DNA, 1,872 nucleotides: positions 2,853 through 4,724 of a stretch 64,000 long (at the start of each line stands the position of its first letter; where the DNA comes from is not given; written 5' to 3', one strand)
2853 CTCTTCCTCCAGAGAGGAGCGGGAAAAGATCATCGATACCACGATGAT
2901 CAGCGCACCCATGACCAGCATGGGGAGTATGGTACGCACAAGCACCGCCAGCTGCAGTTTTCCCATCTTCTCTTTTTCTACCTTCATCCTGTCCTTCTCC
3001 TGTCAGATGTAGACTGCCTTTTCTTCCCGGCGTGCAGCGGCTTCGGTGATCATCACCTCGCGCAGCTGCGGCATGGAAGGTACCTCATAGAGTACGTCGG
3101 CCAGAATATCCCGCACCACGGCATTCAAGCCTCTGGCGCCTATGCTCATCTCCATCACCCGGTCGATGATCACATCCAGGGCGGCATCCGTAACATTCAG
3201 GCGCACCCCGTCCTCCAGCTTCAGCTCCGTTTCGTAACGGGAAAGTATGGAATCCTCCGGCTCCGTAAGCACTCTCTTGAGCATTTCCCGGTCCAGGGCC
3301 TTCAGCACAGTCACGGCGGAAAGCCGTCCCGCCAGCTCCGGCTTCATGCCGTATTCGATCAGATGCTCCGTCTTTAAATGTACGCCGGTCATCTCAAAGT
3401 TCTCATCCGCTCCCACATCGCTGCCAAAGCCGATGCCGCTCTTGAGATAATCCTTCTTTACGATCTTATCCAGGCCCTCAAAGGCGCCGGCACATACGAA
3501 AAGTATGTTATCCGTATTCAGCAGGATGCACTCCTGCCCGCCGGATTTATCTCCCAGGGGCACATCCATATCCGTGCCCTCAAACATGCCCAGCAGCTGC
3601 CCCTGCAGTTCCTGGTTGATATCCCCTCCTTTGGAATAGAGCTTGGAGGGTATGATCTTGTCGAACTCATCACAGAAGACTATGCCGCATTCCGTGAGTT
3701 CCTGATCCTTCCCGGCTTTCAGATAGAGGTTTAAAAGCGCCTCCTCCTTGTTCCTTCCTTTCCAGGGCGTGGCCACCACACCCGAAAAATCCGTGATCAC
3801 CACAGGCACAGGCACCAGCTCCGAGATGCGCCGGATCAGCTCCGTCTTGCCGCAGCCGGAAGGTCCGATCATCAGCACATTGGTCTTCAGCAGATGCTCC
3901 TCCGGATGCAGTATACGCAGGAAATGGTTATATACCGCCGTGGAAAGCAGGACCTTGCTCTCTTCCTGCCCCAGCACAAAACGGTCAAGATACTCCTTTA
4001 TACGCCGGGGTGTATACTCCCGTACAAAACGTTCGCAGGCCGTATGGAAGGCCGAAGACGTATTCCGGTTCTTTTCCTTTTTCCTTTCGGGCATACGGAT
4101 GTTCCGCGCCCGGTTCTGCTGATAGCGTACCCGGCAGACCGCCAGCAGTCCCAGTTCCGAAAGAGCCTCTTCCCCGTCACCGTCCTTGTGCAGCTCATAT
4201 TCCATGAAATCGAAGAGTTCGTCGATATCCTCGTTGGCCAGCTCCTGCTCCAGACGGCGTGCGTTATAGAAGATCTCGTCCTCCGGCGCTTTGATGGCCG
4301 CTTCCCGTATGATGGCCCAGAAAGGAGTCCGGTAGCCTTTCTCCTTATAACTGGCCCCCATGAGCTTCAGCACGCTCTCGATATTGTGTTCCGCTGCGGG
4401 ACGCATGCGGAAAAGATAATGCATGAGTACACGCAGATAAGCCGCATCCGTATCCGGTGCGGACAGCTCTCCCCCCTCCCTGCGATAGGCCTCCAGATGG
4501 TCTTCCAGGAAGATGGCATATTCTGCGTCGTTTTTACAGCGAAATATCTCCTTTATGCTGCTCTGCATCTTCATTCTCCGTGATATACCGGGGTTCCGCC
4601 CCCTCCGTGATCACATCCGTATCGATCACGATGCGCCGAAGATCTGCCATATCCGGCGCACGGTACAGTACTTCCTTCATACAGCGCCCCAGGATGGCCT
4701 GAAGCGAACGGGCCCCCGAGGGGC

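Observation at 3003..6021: Overlapping tandem pair of zinc-finger-less ClpX paralogues with rewired pore loops but intact ClpP-docking IGF loops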

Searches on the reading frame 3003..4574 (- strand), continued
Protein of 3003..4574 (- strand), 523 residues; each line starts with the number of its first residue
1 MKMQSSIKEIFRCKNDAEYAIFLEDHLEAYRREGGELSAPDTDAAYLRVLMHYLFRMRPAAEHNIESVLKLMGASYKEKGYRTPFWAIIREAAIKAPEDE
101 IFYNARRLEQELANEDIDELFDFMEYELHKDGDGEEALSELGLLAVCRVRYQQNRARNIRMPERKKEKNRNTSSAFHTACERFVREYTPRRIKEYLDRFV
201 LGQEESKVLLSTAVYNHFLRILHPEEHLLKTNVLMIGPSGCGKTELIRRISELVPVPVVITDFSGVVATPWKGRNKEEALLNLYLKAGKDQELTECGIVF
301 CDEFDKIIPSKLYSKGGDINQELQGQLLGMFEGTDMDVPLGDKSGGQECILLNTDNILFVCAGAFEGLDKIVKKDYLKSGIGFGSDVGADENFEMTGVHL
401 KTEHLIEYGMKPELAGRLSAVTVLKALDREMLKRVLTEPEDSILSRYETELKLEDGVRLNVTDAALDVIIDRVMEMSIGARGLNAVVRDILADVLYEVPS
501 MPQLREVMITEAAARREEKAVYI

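Call 24: find_encoding_contigs(protein=P0143, flank=8000, max_places=2)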
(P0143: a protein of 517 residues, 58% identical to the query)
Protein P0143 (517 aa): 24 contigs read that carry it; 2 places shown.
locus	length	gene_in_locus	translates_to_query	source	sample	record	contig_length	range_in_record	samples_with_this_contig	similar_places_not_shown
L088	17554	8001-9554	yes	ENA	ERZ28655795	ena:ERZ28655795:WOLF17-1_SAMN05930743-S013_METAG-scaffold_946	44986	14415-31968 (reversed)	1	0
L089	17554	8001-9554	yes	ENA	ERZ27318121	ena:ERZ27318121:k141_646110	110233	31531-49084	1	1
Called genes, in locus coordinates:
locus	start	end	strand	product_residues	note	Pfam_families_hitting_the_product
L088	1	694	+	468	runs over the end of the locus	PF13727:CoA_binding_3, PF02397:Bac_transf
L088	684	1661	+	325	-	PF00535:Glycos_transf_2, PF13641:Glyco_tranf_2_3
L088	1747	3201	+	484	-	PF00089:Trypsin, PF13365:Trypsin_2, PF00595:PDZ, PF13180:PDZ_2, PF17820:PDZ_6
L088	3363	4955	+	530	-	PF06689:zf-C4_ClpX (faint), PF00493:MCM (weak), PF05496:RuvB_N (faint), PF00004:AAA, PF07724:AAA_2, PF07728:AAA_5 (weak), PF10431:ClpB_D2-small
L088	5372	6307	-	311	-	PF00696:AA_kinase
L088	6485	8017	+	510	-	PF00493:MCM (weak), PF00004:AAA, PF07724:AAA_2, PF07728:AAA_5 (faint)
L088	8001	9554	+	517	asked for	PF00493:MCM (weak), PF07724:AAA_2, PF00004:AAA, PF10431:ClpB_D2-small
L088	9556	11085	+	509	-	PF17201:Cache_3-Cache_2, PF17202:sCache_3_3, PF00990:GGDEF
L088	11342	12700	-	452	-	PF22022:Phage_int_M (faint), PF14659:Phage_int_SAM_3, PF00589:Phage_integrase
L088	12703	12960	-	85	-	PF12728:HTH_17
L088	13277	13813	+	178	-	PF12844:HTH_19, PF13560:HTH_31, PF01381:HTH_3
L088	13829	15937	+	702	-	PF12161:HsdM_N, PF02384:N6_Mtase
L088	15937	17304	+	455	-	PF01420:Methylase_S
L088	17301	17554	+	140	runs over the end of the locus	-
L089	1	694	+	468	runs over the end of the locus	PF13727:CoA_binding_3, PF02397:Bac_transf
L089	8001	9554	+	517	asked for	PF00493:MCM (weak), PF07724:AAA_2, PF00004:AAA, PF10431:ClpB_D2-small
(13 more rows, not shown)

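Call 25: find_encoding_contigs(protein=P0196, flank=8000, max_places=1)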
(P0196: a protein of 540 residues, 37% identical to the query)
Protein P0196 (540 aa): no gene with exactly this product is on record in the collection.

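Call 45: search_protein_families(library=pfam, proteins=[P0183, P0185, P0188, P0194, P0189], max_evalue=0.01)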
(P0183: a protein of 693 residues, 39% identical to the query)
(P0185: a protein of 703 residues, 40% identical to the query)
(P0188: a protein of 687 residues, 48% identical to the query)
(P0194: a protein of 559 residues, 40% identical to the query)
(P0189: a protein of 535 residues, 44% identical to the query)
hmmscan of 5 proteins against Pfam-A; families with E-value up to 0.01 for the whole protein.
P0183 (693 aa): 13 families
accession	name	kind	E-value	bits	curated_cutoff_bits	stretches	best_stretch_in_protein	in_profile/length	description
PF07724.20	AAA_2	-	3.1e-17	63.6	27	1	383-581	3-163/166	AAA domain (Cdc48 subfamily)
PF00004.35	AAA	-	2.8e-10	41.2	21.2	1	386-536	1-120/131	ATPase family associated with various cellular activities (AAA)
PF10431.15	ClpB_D2-small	-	4.4e-08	33.5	21.9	1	590-663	1-69/81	C-terminal, D2-small domain, of ClpB protein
PF07728.20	AAA_5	-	2.7e-06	27.9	22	1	385-470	1-83/139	AAA domain (dynein-related subfamily)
PF00493.29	MCM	-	3.8e-06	26.6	23.3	1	342-465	15-133/224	MCM P-loop domain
PF13401.12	AAA_22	-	3.3e-05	24.6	27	1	383-451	5-64/130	AAA domain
PF01078.27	Mg_chelatase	-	0.00024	21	20.3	0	384-413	23-56/207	Magnesium chelatase, subunit ChlI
PF13191.12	AAA_16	-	0.0018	19.2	32.6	1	382-410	23-51/167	AAA ATPase domain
PF12775.13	AAA_7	-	0.0042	17.1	25.8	1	382-412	32-62/181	P-loop containing dynein motor region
PF13245.12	AAA_19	-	0.0049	17.5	25.1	0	380-418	8-46/134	AAA domain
PF13521.12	AAA_28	-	0.0077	16.9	27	0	386-413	2-33/164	AAA domain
PF05621.17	TniB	-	0.0091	15.9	22.4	0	369-409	21-61/189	Bacterial TniB protein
PF08433.16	KTI12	-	0.0099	15.9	22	0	386-453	4-72/271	Chromatin associated protein KTI12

P0185 (703 aa): 11 families
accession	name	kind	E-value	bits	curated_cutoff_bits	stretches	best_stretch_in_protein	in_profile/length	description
PF07724.20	AAA_2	-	1.4e-16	61.4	27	1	397-596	3-163/166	AAA domain (Cdc48 subfamily)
PF00004.35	AAA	-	6.3e-10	40.1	21.2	1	400-538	1-106/131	ATPase family associated with various cellular activities (AAA)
PF10431.15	ClpB_D2-small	-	1.1e-07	32.2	21.9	1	607-677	3-68/81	C-terminal, D2-small domain, of ClpB protein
PF00493.29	MCM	-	1.1e-07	31.6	23.3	1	356-479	15-133/224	MCM P-loop domain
PF07728.20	AAA_5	-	8.4e-05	23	22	1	399-422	1-24/139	AAA domain (dynein-related subfamily)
PF13401.12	AAA_22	-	0.0001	23.1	27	1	396-465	4-64/130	AAA domain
PF01078.27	Mg_chelatase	-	0.0011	18.8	20.3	0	398-421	23-46/207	Magnesium chelatase, subunit ChlI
PF05621.17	TniB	-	0.0019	18.1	22.4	0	378-419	16-57/189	Bacterial TniB protein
PF13191.12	AAA_16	-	0.0023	18.9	32.6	0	396-425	23-52/167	AAA ATPase domain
PF20720.3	nSTAND3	-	0.0048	17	27.2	0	394-438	13-57/155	Novel STAND NTPase 3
PF13245.12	AAA_19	-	0.0051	17.4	25.1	0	393-432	7-46/134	AAA domain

P0188 (687 aa): 10 families
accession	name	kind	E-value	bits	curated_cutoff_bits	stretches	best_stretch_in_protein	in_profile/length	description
PF07724.20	AAA_2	-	4.9e-19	69.4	27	1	386-578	3-163/166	AAA domain (Cdc48 subfamily)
PF00004.35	AAA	-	1.1e-09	39.3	21.2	1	389-522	1-108/131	ATPase family associated with various cellular activities (AAA)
PF10431.15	ClpB_D2-small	-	7e-07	29.6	21.9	1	587-659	1-68/81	C-terminal, D2-small domain, of ClpB protein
PF00493.29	MCM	-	9.4e-06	25.3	23.3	1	347-468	17-133/224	MCM P-loop domain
PF07728.20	AAA_5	-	3.9e-05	24.1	22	1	388-413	1-25/139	AAA domain (dynein-related subfamily)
PF13401.12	AAA_22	-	0.00033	21.4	27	1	386-454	5-64/130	AAA domain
PF01078.27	Mg_chelatase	-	0.0015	18.4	20.3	0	387-411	23-47/207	Magnesium chelatase, subunit ChlI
PF12775.13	AAA_7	-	0.0029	17.6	25.8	0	385-411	32-58/181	P-loop containing dynein motor region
PF13245.12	AAA_19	-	0.004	17.8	25.1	0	383-421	8-46/134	AAA domain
PF13191.12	AAA_16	-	0.0078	17.2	32.6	0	387-408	25-46/167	AAA ATPase domain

P0194 (559 aa): 8 families
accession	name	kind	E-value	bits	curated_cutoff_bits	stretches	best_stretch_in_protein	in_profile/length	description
PF07724.20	AAA_2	-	3.9e-18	66.5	27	1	260-455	2-163/166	AAA domain (Cdc48 subfamily)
PF00004.35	AAA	-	4e-14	53.6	21.2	1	264-394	1-107/131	ATPase family associated with various cellular activities (AAA)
PF00493.29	MCM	-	6.8e-10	38.9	23.3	1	217-343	12-138/224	MCM P-loop domain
PF10431.15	ClpB_D2-small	-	2.2e-08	34.5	21.9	1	486-538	18-70/81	C-terminal, D2-small domain, of ClpB protein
PF01078.27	Mg_chelatase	-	1.1e-05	25.4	20.3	1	259-285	20-46/207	Magnesium chelatase, subunit ChlI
PF07728.20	AAA_5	-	1.8e-05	25.2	22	1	263-338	1-78/139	AAA domain (dynein-related subfamily)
PF13401.12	AAA_22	-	0.00082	20.1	27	0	265-295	9-42/130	AAA domain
PF13521.12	AAA_28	-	0.0059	17.3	27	0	264-290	2-28/164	AAA domain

P0189 (535 aa): 7 families
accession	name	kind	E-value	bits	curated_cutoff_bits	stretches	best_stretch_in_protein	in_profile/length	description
PF07724.20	AAA_2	-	1.5e-17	64.6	27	1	243-436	2-163/166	AAA domain (Cdc48 subfamily)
PF00004.35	AAA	-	3.3e-12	47.4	21.2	1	247-350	1-98/131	ATPase family associated with various cellular activities (AAA)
PF10431.15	ClpB_D2-small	-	1.2e-10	41.7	21.9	1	446-519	2-70/81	C-terminal, D2-small domain, of ClpB protein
PF07728.20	AAA_5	-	0.00011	22.7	22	1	246-276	1-32/139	AAA domain (dynein-related subfamily)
PF01078.27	Mg_chelatase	-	0.0003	20.7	20.3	0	246-268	24-46/207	Magnesium chelatase, subunit ChlI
PF00493.29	MCM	-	0.00031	20.4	23.3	1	206-323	18-135/224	MCM P-loop domain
PF13191.12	AAA_16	-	0.0028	18.6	32.6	0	245-271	25-51/167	AAA ATPase domain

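Call 50: find_encoding_contigs(protein=P0189, flank=8000, max_places=1)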
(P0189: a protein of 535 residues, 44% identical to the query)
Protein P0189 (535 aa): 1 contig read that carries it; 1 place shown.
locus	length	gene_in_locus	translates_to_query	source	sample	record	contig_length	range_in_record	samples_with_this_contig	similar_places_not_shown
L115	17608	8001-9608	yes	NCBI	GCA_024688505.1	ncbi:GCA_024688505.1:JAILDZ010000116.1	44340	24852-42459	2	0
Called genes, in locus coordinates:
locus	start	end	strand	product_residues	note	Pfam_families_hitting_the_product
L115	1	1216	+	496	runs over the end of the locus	PF01087:GalP_UDP_transf, PF02744:GalP_UDP_tr_C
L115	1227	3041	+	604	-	PF01757:Acyl_transf_3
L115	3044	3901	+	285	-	-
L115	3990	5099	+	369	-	PF18948:DUF5692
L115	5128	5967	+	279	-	PF01487:DHquinase_I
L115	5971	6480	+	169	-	PF13238:AAA_18, PF01202:SKI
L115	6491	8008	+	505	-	PF00493:MCM, PF00004:AAA, PF07724:AAA_2, PF07728:AAA_5 (faint)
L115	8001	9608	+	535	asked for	PF00004:AAA, PF07724:AAA_2, PF10431:ClpB_D2-small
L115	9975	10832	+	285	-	PF08501:Shikimate_dh_N, PF18317:SDH_C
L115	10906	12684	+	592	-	PF00672:HAMP (faint), PF00015:MCPsignal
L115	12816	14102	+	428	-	PF06347:SH3_4 (faint), PF08239:SH3_3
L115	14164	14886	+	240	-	PF01479:S4, PF00849:PseudoU_synth_2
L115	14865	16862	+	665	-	PF22745:Nlig-Ia, PF01653:DNA_ligase_aden, PF03120:OB_DNA_ligase, PF03119:DNA_ligase_ZBD, PF12826:HHH_2, PF14520:HHH_5 (weak), PF00633:HHH (weak), PF00533:BRCT, +2 more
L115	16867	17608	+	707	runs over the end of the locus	-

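Call 77: find_encoding_contigs(protein=P0185, flank=6000, max_places=1)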
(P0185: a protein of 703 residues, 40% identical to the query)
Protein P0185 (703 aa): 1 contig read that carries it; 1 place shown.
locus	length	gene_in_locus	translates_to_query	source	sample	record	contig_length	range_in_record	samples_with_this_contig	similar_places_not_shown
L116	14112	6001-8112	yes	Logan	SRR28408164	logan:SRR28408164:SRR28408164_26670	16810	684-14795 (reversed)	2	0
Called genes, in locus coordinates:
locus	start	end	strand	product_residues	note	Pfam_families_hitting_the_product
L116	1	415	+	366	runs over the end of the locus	-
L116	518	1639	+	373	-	PF01979:Amidohydro_1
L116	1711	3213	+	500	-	PF02446:Glyco_hydro_77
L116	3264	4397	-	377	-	PF00535:Glycos_transf_2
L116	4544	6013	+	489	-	PF00493:MCM, PF00004:AAA, PF07724:AAA_2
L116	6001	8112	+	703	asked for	PF00493:MCM (weak), PF07724:AAA_2, PF00004:AAA, PF10431:ClpB_D2-small (weak)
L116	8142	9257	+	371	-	PF00149:Metallophos, PF12850:Metallophos_2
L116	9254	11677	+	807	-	PF13476:AAA_23 (weak), PF13514:AAA_27 (faint)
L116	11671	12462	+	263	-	PF05857:TraX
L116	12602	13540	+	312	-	PF04203:Sortase (weak)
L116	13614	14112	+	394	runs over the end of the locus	?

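Call 78: find_encoding_contigs(protein=P0204, flank=6000, max_places=1)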
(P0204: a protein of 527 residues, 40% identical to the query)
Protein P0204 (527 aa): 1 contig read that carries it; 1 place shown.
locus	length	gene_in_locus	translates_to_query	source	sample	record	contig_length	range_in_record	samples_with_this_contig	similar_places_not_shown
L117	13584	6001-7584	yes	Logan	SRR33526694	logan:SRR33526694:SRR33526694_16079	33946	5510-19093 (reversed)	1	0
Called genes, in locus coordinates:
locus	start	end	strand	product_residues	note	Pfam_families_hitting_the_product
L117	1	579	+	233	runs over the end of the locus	-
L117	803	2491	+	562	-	PF01368:DHH, PF02272:DHHA1, PF17768:RecJ_OB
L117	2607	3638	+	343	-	-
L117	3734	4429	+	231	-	-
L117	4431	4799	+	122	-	-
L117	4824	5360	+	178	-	-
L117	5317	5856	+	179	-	PF10502:Peptidase_S26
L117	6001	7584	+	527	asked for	PF00493:MCM, PF03215:Rad17 (faint), PF01078:Mg_chelatase (faint), PF07724:AAA_2, PF00004:AAA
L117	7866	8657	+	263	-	-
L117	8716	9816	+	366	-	PF00929:RNase_T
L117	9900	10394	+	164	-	PF00300:His_Phos_1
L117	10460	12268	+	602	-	PF02463:SMC_N (weak), PF13175:AAA_15 (weak), PF13476:AAA_23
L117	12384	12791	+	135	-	-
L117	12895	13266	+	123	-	PF22751:DUF488-N3a, PF04343:DUF488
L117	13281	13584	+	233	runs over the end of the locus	PF06908:YpsA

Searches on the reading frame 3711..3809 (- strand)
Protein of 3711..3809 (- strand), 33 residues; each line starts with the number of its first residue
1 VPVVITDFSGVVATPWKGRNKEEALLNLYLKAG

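Call 39: find_related_loci(query=A5, collection=metagenome_contigs, flank=9000)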
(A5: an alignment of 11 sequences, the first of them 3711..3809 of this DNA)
Query A5 (33 aa) in metagenome_contigs; peptide patterns used: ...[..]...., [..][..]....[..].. (x = any residue, [..] = any of these).
166 stretches matched a pattern; 24 encode a relative of the query (tblastn E <= 1e-3); 24 distinct loci.
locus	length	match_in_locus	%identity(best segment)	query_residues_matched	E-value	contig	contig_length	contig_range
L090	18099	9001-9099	91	1-33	5e-19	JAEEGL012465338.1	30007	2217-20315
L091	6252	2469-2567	91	1-33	1e-18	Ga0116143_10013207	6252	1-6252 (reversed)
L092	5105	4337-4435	91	1-33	2e-18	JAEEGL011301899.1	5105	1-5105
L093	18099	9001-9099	88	1-33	2e-18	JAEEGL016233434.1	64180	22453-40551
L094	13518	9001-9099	91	1-33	2e-18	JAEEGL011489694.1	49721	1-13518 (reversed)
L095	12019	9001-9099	91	1-33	2e-18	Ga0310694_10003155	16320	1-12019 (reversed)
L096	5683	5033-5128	91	1-32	5e-18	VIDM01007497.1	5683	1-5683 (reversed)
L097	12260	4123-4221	85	1-33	5e-18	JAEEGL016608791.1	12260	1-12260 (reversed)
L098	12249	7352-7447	91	1-32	5e-18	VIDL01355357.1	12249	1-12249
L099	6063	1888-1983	91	1-32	5e-18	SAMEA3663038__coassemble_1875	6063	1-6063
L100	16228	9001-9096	91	1-32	5e-18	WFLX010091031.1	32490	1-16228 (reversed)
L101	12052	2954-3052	82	1-33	9e-18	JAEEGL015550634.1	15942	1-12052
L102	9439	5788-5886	82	1-33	9e-18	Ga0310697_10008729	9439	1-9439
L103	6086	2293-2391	82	1-33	9e-18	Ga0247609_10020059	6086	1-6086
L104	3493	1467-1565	82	1-33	2e-16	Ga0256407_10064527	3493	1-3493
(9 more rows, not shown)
